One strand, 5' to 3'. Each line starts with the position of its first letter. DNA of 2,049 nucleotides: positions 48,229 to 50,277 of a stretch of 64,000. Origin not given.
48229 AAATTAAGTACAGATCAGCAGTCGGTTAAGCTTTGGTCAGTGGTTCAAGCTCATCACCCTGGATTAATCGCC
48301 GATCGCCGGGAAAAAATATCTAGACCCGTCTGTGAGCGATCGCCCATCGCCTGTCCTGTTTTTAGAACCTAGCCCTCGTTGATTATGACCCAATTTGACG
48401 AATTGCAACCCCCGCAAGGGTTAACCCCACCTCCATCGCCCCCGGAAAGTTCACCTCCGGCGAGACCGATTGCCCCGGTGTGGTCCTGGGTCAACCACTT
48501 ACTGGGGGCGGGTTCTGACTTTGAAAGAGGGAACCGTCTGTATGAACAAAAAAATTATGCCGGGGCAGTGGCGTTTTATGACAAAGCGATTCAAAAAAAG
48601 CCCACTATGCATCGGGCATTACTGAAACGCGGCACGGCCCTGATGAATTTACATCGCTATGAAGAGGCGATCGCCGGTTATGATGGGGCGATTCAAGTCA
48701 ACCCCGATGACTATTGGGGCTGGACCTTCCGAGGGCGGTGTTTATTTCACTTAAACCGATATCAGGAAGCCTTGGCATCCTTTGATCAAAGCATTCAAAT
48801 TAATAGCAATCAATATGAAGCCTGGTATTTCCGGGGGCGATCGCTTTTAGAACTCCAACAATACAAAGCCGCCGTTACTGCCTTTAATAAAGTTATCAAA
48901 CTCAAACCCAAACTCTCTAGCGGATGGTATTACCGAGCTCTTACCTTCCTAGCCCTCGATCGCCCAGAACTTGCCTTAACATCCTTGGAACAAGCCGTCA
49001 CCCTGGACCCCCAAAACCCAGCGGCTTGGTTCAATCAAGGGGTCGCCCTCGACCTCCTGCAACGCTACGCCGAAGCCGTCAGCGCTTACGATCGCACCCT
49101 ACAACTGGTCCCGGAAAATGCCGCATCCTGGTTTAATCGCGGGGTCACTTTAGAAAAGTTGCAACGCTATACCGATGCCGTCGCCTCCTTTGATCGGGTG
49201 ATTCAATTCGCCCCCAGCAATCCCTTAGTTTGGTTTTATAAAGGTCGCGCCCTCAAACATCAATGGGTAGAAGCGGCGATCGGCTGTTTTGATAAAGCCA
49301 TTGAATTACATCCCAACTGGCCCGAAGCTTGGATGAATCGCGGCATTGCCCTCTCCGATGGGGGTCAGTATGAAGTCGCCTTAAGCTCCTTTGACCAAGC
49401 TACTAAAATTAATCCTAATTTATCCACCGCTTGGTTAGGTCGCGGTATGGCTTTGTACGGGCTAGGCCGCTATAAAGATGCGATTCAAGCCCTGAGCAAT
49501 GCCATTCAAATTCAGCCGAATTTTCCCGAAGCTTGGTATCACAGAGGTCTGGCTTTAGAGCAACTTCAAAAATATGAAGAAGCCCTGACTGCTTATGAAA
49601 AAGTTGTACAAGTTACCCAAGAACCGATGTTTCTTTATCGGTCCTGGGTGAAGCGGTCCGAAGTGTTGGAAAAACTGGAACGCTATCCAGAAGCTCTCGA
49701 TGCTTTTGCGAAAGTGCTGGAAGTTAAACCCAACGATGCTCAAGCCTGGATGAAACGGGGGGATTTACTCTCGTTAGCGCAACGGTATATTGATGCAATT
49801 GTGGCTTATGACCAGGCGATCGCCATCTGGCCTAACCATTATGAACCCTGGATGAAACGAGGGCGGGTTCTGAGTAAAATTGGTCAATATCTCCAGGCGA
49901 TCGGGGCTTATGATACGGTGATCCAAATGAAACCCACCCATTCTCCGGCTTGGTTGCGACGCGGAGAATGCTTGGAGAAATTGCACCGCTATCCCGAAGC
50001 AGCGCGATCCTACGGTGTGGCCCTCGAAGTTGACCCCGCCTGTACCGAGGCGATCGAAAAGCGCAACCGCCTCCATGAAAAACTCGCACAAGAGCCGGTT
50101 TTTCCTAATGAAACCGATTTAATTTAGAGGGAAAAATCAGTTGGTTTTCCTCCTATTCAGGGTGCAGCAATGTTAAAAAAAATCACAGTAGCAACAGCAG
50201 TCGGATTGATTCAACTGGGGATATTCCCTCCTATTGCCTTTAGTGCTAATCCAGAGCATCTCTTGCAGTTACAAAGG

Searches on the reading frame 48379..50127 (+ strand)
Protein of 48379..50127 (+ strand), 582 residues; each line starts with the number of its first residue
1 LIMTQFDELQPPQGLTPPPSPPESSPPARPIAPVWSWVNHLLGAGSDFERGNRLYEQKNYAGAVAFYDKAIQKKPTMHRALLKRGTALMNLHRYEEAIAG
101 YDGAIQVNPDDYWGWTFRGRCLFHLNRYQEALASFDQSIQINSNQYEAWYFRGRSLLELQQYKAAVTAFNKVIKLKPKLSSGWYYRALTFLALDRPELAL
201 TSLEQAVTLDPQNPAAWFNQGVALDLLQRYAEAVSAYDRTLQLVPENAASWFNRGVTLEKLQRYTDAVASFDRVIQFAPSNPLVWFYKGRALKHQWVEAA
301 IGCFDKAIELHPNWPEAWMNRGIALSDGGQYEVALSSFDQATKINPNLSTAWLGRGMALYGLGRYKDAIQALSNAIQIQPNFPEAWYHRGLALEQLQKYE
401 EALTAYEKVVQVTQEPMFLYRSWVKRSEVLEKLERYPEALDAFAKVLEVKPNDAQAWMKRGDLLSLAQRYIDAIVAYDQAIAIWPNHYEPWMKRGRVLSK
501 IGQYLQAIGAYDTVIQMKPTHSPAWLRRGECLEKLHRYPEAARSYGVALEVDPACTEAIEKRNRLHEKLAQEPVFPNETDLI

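Call 25: search_protein_families(library=pfam, proteins=[window:48379-50127:+], max_evalue=0.001)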
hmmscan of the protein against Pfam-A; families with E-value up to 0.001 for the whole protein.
window:48379-50127:+ (582 aa): 35 families (the best 25 are shown)
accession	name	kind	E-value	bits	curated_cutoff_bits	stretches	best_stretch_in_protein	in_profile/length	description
PF00515.34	TPR_1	-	2.7e-101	328.1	27.8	10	351-382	3-34/34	Tetratricopeptide repeat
PF07719.23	TPR_2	-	5.5e-100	319.8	27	10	383-411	1-29/34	Tetratricopeptide repeat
PF13414.12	TPR_11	-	8.5e-76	249.9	26.8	6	357-396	2-41/42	TPR repeat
PF13432.12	TPR_16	-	4.9e-73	241.5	32.7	8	228-282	11-65/65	Tetratricopeptide repeat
PF13181.12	TPR_8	-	2.6e-67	217.7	25.7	2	146-178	1-33/34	Tetratricopeptide repeat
PF13431.12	TPR_17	-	5.8e-66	213.8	24.4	3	203-234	2-33/34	Tetratricopeptide repeat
PF13428.12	TPR_14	-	3.9e-53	172.8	23.5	4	351-388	3-40/44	Tetratricopeptide repeat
PF14559.12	TPR_19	-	6.8e-49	164.5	25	5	54-111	1-58/68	Tetratricopeptide repeat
PF13371.12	TPR_9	-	7e-47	157.8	35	7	288-347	2-61/73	Tetratricopeptide repeat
PF13174.12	TPR_6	-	8.1e-40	133.2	26.3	0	384-411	1-28/33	Tetratricopeptide repeat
PF01239.28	PPTA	-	1.1e-37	125.7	29.5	1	94-125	1-32/32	Protein prenyltransferase alpha subunit repeat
PF13424.12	TPR_12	-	1.4e-34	118.6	30.1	2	118-176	9-75/77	Tetratricopeptide repeat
PF12895.13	ANAPC3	-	4e-32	110.8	27.2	2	358-408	32-81/82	Anaphase-promoting complex, cyclosome, subunit 3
PF23914.1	TPR_CcmH_CycH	-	1.4e-27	97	42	3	142-248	46-155/158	Cytochrome c-type biogenesis protein H TPR domain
PF13176.12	TPR_7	-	4.3e-17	61.1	27.9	0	216-245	1-30/36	Tetratricopeptide repeat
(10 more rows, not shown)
